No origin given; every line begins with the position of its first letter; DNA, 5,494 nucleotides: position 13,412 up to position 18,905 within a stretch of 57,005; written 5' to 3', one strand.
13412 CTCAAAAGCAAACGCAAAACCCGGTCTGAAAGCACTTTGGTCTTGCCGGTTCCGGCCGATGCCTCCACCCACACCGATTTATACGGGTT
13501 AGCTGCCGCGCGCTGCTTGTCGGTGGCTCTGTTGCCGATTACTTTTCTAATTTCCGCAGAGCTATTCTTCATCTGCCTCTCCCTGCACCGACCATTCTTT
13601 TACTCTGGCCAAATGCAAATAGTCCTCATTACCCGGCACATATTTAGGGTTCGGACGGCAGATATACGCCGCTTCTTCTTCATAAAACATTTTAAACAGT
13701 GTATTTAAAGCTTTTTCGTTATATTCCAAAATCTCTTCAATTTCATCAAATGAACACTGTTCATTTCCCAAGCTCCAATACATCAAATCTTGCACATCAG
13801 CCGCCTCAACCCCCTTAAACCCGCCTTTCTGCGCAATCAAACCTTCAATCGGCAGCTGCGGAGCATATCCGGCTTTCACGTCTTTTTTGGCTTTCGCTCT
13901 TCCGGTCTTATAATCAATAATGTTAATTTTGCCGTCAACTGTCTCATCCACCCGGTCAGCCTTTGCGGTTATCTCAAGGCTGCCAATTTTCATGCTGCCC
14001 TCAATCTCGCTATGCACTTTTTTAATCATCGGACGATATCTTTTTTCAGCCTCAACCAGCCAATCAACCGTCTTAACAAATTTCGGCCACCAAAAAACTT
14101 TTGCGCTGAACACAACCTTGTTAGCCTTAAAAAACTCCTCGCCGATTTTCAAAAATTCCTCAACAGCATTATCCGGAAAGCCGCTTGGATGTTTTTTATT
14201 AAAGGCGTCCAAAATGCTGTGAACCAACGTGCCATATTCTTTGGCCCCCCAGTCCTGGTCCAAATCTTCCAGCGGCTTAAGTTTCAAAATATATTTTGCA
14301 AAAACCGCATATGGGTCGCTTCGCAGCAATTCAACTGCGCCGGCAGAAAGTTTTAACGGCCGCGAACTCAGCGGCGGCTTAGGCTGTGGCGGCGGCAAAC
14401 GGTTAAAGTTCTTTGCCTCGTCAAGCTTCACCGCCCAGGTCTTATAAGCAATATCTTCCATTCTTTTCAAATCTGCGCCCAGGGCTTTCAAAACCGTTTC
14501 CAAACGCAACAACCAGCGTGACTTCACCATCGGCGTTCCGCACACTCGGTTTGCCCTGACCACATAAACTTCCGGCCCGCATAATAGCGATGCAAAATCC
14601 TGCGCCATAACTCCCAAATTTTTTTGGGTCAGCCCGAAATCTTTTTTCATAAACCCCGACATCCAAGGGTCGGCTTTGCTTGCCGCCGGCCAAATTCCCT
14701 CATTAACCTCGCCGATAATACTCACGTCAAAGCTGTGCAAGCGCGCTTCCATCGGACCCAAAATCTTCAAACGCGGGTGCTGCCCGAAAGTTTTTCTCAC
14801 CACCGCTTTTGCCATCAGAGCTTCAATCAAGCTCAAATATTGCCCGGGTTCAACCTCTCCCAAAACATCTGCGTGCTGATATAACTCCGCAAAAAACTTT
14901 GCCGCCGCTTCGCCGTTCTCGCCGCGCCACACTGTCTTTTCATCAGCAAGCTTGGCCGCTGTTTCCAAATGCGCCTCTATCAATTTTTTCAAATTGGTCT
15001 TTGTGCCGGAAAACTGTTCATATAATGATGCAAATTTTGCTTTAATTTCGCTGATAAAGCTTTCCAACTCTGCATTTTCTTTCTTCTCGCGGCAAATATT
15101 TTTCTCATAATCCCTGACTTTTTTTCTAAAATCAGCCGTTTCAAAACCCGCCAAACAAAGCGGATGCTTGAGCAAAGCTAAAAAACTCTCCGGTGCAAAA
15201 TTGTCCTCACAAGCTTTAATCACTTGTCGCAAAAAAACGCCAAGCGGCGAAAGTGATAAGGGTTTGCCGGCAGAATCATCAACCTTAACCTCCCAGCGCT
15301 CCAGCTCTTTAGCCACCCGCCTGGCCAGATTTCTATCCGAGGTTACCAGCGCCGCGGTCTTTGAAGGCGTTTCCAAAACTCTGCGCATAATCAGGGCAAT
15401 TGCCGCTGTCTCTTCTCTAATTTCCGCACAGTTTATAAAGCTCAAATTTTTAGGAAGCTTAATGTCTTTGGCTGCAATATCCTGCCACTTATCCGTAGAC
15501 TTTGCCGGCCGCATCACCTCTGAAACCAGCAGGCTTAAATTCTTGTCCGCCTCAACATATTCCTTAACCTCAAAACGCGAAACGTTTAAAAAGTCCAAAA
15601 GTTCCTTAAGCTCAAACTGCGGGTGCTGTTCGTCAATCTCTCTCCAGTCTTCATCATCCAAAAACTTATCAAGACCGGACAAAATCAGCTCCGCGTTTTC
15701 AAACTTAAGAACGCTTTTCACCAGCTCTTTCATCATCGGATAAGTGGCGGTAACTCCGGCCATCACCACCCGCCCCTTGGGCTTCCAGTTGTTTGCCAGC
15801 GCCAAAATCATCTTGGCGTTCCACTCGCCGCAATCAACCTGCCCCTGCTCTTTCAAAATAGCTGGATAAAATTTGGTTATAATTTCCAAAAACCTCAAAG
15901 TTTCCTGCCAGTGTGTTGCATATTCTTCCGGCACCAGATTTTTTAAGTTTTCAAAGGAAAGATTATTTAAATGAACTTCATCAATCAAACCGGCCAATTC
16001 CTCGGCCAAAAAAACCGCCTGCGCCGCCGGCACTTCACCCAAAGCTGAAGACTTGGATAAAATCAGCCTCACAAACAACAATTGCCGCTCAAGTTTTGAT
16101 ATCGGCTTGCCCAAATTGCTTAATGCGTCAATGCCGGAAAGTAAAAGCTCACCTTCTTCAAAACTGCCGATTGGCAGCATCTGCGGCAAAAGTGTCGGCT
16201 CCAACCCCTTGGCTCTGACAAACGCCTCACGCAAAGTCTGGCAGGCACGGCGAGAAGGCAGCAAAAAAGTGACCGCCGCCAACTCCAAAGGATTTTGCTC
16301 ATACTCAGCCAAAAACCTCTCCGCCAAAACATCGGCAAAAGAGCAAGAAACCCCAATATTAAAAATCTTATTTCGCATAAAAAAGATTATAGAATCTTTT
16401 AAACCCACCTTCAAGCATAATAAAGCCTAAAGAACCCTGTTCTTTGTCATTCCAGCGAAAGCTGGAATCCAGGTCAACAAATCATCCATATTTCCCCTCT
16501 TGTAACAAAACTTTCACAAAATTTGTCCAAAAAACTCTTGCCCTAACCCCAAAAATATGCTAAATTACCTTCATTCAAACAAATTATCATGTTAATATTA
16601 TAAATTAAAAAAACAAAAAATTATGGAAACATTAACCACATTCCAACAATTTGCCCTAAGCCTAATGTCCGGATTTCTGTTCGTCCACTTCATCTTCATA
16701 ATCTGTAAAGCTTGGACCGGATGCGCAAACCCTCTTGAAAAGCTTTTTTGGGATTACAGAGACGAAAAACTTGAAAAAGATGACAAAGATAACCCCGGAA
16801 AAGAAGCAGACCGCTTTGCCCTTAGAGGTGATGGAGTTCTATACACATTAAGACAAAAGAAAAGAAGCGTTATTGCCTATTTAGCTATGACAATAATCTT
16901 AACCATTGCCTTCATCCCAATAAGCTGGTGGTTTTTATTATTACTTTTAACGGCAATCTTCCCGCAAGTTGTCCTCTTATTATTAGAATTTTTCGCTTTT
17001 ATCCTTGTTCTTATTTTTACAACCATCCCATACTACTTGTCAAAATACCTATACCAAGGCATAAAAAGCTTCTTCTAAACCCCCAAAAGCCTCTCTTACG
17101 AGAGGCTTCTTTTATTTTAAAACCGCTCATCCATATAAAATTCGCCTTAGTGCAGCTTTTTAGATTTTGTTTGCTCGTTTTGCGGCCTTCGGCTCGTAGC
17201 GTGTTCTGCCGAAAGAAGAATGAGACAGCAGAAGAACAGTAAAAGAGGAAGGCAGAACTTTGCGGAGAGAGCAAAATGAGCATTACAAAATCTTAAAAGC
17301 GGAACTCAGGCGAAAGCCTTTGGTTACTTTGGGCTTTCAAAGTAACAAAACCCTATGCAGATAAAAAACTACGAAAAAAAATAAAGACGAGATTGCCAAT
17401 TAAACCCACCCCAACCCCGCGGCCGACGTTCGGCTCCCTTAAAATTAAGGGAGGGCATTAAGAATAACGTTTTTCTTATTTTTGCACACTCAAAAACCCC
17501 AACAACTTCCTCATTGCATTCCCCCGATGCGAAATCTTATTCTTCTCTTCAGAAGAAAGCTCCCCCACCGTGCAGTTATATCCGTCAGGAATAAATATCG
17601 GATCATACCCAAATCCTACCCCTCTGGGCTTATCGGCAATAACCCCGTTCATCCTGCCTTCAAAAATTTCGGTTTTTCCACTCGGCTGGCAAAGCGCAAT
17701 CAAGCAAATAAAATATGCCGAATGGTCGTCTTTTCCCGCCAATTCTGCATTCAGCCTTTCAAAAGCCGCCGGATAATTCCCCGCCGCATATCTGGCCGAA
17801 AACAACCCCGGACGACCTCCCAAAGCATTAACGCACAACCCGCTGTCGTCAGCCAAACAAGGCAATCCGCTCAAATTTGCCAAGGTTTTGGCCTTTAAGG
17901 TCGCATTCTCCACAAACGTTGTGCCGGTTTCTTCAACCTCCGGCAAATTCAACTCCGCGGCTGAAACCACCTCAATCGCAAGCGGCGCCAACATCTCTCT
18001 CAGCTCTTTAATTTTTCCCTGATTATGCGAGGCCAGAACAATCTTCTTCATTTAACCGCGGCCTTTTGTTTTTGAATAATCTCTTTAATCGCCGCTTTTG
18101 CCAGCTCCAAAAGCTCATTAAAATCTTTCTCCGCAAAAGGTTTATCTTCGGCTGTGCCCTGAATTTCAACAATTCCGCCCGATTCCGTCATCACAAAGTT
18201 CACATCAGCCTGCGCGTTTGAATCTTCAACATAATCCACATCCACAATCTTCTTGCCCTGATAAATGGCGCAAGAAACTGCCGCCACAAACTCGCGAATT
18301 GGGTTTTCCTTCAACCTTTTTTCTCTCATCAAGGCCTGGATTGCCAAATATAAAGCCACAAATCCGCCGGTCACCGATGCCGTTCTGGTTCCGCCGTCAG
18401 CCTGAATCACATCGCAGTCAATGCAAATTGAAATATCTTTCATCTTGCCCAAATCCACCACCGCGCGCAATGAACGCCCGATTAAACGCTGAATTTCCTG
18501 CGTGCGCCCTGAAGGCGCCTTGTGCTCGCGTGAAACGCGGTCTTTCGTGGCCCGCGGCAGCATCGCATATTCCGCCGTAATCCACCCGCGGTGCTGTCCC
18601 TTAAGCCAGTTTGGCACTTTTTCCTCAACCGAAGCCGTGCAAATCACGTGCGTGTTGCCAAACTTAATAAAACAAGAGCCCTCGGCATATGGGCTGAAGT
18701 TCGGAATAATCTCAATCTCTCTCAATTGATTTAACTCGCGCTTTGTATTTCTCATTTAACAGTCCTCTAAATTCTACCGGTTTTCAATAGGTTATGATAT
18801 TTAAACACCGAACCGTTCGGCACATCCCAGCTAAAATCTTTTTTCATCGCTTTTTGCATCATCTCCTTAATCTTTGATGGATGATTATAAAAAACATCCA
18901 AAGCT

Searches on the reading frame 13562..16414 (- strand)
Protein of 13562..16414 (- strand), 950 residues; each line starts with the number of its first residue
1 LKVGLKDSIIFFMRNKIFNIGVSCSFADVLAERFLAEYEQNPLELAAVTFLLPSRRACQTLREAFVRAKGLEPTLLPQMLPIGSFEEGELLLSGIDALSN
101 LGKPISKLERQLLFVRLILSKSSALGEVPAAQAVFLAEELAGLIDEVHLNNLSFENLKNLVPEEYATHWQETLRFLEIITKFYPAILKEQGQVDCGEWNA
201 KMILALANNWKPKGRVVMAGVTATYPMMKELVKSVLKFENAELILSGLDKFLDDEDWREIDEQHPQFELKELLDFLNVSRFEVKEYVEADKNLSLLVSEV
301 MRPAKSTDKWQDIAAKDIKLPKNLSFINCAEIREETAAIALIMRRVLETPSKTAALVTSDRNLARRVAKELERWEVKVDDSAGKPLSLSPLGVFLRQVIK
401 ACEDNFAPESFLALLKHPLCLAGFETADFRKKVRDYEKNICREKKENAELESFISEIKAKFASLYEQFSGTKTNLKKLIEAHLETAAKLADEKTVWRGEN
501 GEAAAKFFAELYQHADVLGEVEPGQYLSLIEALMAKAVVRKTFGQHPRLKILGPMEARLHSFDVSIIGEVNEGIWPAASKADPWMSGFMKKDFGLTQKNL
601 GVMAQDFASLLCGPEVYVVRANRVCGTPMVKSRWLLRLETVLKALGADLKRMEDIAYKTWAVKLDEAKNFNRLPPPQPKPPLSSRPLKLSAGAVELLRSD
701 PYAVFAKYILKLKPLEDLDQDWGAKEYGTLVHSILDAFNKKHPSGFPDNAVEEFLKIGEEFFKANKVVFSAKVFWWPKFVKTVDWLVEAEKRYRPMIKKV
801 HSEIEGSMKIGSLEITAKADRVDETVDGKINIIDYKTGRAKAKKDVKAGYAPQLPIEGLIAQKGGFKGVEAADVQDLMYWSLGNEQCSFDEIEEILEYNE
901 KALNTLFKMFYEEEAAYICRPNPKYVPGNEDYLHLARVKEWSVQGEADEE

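Call 41: search_protein_families(library=pfam, proteins=[window:13562-16414:-], max_evalue=0.00001)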
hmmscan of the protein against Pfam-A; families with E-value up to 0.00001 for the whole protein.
window:13562-16414:- (950 aa): 1 family
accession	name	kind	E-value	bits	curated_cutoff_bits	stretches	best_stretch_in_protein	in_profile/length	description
PF12705.13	PDDEXK_1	-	4.2e-22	79.7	22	1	689-913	2-220/247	PD-(D/E)XK nuclease superfamily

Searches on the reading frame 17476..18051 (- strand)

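Call 41: search_protein_families(library=pfam, proteins=[window:17476-18051:-], max_evalue=0.00001)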
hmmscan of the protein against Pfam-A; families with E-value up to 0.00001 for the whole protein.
window:17476-18051:- (191 aa): 1 family
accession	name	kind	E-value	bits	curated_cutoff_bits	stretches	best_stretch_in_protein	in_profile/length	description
PF01725.21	Ham1p_like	-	1.8e-64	217.5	22.5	1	4-184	1-184/186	Ham1 family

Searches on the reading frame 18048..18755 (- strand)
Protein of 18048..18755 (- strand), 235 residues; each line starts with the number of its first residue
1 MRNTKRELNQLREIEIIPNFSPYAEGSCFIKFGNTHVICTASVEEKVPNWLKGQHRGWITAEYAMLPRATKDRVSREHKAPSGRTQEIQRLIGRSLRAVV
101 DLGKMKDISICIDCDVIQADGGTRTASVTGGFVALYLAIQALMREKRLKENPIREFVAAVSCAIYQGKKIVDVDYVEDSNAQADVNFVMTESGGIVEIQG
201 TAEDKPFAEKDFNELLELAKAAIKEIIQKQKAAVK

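Call 45: search_protein_families(library=pfam, proteins=[window:18048-18755:-], max_evalue=0.00001)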
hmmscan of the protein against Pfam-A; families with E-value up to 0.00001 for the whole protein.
window:18048-18755:- (235 aa): 2 families
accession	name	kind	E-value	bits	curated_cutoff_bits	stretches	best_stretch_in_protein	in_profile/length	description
PF01138.27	RNase_PH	-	5.6e-29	101.6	25.5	1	10-138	1-127/130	3' exoribonuclease family, domain 1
PF03725.20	RNase_PH_C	-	5.3e-13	49.2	20.8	1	156-221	2-66/67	3' exoribonuclease family, domain 2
